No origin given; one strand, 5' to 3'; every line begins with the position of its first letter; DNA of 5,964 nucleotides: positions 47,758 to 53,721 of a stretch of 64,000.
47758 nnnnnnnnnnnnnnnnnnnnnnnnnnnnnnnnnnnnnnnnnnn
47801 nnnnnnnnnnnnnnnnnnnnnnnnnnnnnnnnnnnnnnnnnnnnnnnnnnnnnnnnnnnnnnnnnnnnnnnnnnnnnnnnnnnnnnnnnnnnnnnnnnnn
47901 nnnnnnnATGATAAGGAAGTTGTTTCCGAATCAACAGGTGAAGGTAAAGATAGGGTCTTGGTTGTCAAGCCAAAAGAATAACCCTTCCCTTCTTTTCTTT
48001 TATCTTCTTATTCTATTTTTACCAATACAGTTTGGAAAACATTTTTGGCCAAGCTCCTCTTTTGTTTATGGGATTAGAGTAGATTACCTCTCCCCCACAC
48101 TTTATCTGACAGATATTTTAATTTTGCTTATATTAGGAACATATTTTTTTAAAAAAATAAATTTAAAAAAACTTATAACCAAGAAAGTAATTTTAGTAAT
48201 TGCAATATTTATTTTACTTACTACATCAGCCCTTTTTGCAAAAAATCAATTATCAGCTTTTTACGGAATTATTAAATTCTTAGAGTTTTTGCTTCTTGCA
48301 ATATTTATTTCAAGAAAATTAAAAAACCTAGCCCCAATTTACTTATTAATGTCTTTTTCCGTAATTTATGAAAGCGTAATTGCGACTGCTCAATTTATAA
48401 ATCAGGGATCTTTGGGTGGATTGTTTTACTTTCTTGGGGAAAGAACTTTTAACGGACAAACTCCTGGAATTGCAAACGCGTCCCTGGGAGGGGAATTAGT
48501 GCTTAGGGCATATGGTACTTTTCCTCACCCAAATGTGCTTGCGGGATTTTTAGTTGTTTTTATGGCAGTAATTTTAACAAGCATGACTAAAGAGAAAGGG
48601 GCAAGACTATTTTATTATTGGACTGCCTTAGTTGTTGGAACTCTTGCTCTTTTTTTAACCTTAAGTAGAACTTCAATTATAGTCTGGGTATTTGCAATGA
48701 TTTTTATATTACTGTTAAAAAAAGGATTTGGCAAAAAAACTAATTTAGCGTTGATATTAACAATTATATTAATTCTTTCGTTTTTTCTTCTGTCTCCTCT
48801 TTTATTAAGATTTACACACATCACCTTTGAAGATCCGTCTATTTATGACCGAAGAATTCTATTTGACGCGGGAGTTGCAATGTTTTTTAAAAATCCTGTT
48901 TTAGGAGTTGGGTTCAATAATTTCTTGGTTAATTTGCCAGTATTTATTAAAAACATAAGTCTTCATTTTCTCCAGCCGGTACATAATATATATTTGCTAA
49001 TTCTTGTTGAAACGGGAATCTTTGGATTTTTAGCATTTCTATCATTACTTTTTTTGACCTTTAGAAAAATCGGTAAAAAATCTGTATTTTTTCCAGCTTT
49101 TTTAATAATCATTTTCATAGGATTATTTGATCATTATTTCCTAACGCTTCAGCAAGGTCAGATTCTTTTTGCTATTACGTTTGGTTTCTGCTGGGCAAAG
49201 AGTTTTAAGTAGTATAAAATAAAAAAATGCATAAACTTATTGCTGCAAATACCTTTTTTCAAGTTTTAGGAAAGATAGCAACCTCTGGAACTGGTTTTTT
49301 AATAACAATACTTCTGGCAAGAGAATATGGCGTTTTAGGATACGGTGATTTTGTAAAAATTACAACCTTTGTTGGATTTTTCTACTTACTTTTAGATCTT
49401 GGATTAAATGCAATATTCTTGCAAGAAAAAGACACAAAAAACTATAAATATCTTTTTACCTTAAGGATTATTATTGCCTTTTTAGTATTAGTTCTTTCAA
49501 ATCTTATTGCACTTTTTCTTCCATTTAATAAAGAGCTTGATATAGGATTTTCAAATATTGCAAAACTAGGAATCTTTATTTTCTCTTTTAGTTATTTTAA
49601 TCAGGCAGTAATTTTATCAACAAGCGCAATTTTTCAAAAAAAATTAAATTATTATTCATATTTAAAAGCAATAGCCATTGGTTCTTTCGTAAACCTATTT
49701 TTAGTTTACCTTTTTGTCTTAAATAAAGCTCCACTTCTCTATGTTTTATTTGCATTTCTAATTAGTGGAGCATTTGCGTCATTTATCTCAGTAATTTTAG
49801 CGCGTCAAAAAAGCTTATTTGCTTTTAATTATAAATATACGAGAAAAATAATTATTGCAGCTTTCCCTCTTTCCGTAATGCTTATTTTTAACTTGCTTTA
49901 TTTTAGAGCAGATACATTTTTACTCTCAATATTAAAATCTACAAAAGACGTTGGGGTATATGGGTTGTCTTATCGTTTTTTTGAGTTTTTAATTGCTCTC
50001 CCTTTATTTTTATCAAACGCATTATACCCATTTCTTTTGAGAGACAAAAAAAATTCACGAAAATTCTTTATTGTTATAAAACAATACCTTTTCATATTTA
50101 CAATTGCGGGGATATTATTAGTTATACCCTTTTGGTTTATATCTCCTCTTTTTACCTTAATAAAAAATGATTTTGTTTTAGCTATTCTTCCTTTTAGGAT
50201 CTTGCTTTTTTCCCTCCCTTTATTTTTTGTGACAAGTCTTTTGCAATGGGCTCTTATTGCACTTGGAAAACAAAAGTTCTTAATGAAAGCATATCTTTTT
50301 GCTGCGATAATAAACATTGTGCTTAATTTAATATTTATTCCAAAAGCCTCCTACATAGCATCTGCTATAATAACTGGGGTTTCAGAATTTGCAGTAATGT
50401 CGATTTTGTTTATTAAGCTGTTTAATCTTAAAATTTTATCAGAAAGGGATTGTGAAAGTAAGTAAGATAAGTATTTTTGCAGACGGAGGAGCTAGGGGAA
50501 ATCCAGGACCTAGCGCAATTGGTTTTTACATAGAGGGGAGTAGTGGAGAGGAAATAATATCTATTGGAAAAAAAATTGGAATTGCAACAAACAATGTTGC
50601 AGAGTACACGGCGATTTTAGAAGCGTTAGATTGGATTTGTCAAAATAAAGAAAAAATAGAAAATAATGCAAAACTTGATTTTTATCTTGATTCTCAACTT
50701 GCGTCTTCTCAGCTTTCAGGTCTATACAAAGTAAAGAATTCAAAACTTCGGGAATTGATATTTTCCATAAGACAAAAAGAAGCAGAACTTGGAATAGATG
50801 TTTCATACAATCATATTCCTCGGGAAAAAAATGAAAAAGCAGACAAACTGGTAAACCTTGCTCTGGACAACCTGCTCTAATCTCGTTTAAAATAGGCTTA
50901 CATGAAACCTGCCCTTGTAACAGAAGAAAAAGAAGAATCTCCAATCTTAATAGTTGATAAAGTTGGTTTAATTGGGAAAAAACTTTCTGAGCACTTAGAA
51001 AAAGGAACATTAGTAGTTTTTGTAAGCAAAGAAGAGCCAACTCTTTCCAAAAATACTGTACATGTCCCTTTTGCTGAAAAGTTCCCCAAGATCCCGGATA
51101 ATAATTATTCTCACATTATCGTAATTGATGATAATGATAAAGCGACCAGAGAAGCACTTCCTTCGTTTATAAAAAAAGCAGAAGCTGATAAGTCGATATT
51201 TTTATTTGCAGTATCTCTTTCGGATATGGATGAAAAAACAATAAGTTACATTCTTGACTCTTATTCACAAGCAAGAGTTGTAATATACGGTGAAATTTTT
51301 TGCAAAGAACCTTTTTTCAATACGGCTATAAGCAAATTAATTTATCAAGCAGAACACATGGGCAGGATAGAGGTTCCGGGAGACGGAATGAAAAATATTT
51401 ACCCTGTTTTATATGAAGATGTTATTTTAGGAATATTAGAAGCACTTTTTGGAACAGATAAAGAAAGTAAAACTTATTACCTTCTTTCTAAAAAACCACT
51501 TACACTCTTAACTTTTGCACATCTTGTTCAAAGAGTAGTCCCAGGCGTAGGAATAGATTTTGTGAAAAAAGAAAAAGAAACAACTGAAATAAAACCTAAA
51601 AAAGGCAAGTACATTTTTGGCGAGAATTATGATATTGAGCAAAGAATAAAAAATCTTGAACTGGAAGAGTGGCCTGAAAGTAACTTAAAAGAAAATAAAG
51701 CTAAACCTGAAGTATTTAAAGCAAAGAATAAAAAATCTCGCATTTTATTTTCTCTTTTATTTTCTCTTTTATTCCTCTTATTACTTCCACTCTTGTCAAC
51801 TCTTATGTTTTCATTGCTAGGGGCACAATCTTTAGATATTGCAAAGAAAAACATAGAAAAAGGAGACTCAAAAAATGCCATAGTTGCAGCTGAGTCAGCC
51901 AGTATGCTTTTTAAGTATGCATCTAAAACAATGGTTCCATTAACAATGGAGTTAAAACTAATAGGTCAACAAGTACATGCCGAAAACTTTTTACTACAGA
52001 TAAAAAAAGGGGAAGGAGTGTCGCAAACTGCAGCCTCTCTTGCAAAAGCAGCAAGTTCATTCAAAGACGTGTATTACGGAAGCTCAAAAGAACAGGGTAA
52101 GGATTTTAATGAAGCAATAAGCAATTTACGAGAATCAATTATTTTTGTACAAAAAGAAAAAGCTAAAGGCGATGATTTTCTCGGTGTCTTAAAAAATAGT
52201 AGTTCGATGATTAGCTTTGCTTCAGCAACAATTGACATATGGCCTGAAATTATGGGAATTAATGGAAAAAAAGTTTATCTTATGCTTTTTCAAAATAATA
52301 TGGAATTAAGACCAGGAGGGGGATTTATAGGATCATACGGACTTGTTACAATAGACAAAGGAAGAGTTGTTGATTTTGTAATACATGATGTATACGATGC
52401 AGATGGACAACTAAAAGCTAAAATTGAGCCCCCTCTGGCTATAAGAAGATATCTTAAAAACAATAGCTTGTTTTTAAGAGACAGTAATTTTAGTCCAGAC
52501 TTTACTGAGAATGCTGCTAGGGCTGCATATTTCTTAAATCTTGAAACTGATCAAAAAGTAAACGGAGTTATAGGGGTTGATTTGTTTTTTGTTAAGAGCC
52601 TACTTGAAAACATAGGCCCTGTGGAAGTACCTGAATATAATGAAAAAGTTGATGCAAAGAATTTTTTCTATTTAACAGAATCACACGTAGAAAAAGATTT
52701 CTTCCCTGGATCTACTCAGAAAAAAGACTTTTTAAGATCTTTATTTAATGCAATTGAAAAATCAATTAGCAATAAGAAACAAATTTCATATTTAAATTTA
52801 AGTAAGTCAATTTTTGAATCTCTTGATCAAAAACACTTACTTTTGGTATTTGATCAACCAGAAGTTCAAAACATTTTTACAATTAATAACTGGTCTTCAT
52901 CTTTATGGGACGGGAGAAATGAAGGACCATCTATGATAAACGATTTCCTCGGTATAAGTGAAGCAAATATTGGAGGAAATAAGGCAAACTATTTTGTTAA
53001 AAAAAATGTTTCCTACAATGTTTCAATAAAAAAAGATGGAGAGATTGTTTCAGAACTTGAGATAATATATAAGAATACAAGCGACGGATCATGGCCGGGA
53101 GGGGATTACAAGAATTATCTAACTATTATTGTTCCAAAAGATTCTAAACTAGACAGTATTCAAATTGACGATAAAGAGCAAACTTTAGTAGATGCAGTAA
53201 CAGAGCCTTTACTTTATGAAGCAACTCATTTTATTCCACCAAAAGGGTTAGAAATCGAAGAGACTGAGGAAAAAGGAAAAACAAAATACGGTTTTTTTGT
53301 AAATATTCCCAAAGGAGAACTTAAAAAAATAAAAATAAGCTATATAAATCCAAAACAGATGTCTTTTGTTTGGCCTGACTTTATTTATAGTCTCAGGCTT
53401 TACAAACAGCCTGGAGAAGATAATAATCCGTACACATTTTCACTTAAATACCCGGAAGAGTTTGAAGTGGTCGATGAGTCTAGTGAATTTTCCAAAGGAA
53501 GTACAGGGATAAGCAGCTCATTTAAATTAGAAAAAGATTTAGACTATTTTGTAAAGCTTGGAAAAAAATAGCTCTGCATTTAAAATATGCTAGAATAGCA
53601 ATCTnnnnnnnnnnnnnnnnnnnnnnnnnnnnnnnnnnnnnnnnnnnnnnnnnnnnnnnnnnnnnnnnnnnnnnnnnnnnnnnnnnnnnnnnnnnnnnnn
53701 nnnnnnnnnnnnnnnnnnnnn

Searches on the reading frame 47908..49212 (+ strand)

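Call 25: search_protein_families(library=pfam, proteins=[window:47908-49212:+], max_evalue=0.0001)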
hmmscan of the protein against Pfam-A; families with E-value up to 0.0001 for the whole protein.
window:47908-49212:+ (434 aa): 1 family
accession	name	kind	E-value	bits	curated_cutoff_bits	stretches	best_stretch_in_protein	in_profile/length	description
PF04932.20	Wzy_C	-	2.7e-17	63.4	31.7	1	240-378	2-149/149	O-Antigen ligase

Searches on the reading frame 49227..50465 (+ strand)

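Call 25: search_protein_families(library=pfam, proteins=[window:49227-50465:+], max_evalue=0.0001)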
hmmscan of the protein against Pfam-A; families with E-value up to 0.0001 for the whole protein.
window:49227-50465:+ (412 aa): 3 families
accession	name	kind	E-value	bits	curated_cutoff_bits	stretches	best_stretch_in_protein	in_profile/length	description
PF01943.22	Polysacc_synt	-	3.9e-18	66.3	28.2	1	6-270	2-270/274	Polysaccharide biosynthesis protein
PF01554.23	MatE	-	5e-11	43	24.9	1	214-369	1-161/161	MatE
PF13440.11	Polysacc_synt_3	-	1.2e-06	28.5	23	1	38-281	10-251/293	Polysaccharide biosynthesis protein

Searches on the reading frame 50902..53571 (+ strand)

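Call 25: search_protein_families(library=pfam, proteins=[window:50902-53571:+], max_evalue=0.0001)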
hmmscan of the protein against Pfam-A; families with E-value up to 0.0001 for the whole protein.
window:50902-53571:+ (889 aa): 1 family
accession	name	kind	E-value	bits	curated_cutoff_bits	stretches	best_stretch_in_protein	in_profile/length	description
PF13196.11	DUF4012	-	1e-26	94.6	28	1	454-594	1-141/144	Protein of unknown function (DUF4012)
